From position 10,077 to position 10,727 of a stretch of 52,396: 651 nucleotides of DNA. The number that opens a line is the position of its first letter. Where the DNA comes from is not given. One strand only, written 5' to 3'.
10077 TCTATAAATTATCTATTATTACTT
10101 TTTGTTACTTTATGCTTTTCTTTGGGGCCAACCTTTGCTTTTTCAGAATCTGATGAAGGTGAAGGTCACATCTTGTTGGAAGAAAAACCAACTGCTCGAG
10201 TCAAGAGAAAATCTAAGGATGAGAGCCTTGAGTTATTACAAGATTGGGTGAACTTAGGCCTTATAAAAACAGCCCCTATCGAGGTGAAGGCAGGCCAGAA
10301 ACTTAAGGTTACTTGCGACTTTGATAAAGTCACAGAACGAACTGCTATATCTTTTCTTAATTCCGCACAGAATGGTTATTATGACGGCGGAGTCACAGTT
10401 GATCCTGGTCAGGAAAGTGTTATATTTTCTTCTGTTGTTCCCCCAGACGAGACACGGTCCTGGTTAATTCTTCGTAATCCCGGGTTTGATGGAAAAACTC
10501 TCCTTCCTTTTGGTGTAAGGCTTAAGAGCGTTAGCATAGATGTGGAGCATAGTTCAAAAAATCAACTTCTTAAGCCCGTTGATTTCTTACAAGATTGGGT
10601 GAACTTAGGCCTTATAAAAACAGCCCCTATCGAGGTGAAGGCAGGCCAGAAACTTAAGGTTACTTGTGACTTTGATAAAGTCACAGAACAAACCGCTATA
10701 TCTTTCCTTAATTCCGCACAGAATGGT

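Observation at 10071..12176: Secreted two-module protein fused to a protein-kinase-like domain: candidate host-directed effector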

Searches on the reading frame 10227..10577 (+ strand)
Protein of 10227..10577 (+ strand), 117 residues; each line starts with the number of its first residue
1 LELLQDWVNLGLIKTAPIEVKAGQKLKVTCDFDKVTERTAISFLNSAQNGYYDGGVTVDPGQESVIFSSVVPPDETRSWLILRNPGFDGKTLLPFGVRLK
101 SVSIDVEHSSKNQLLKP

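Call 35: find_related_loci(query=A2, collection=genome_contigs, flank=4000)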
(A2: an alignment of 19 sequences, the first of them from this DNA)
Query A2 (117 aa) in genome_contigs; peptide patterns used: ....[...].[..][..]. (x = any residue, [..] = any of these).
16 stretches matched a pattern, but none encodes a relative of the query by tblastn (E <= 1e-3).

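Call 53: search_solved_structures(query=A2, max_evalue=10, show_alignments=2)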
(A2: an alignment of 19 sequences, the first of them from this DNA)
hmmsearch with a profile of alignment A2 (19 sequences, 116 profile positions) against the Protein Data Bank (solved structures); distinct sequences matched with E-value up to 10: 3.
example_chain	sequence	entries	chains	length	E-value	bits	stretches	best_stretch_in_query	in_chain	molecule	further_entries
7cyv_H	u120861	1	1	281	0.82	12.6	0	25-63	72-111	The heavy chain variable region of the scFv FD20,The light chain variable region of the sc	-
9i7x_C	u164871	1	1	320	0.96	12.4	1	14-67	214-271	Interleukin-1 receptor-like 2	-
7sq1_L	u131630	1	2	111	1.1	12.2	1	17-49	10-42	C05 Fab Light chain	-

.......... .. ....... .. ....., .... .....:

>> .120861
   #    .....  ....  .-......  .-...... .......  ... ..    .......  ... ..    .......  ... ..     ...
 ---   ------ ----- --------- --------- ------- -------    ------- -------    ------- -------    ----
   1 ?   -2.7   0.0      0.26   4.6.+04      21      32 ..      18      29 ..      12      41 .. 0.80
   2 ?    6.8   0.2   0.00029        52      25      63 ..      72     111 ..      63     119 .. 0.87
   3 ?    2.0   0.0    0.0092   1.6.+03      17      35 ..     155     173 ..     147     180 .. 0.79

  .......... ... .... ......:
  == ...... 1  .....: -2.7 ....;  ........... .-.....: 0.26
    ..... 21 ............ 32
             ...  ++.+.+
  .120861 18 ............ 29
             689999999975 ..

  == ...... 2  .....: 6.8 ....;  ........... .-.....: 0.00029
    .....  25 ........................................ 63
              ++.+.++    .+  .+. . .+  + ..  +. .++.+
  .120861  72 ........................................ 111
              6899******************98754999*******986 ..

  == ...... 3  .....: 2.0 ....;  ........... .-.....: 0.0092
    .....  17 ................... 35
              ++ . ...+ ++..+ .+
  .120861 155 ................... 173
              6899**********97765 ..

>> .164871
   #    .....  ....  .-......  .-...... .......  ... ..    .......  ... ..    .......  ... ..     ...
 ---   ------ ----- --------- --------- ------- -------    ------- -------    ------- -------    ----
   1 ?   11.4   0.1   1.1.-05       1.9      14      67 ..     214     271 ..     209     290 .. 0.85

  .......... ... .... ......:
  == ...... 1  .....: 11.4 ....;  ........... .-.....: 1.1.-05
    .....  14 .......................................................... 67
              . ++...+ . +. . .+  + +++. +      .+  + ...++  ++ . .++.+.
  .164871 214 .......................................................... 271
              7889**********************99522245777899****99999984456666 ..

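Call 58: find_homologous_proteins(query=A2, max_evalue=0.001)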
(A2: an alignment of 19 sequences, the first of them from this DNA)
Query A2 (19 sequences) (117 aa, profile of the alignment): 3 proteins with E <= 0.001 among 4677 candidates.
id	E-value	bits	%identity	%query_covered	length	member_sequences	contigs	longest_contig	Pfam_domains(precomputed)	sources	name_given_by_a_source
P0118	2.7e-89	312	65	91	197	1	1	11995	-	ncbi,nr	ncbi:MAG: hypothetical protein HYX35_02020, partial [Proteobacteria bacterium]|nr:hypothetical prote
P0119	5.4e-61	221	50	91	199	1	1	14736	-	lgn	-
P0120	5.9e-58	211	69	99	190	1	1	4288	-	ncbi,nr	ncbi:hypothetical protein HYX58_00040, partial [Candidatus Dependentiae bacterium]|nr:hypothetical p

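Call 70: search_protein_families(library=ncbifam, alignment_id=A2, max_evalue=1)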
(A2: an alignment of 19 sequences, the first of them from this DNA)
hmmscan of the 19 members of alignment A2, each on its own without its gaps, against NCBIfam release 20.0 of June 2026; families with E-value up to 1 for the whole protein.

A. member 1, seq(117 aa): 0 families

B. families by the number of members that match (of 19 scanned): 8 families
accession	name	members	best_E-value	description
NF041766.1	choice_anch_U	10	0.00045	choice-of-anchor U domain-containing protein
NF041927.1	Xrt_dep_XDP1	2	0.0058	exosortase-dependent surface protein XDP1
NF032891.0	tail_200_repeat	1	0.028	tandem large repeat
NF009279.0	PRK12637.1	1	0.035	flagellar hook protein FlgE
NF041895.1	choice_anch_V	1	0.055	choice-of-anchor V domain-containing protein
NF049845.1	Xre_ParS_antitoxin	1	0.08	type II RES/Xre toxin-antitoxin system antitoxin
NF008178.0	PRK10926.1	1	0.13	ferredoxin--NADP(+) reductase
TIGR02411.1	leuko_A4_hydro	1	0.17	leukotriene-A(4) hydrolase/aminopeptidase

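Call 80: find_related_loci(query=A2, collection=metagenome_contigs, flank=3000)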
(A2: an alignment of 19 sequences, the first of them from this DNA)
Query A2 (117 aa) in metagenome_contigs; peptide patterns used: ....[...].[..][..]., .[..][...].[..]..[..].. (x = any residue, [..] = any of these).
179 stretches matched a pattern, but none encodes a relative of the query by tblastn (E <= 1e-3).
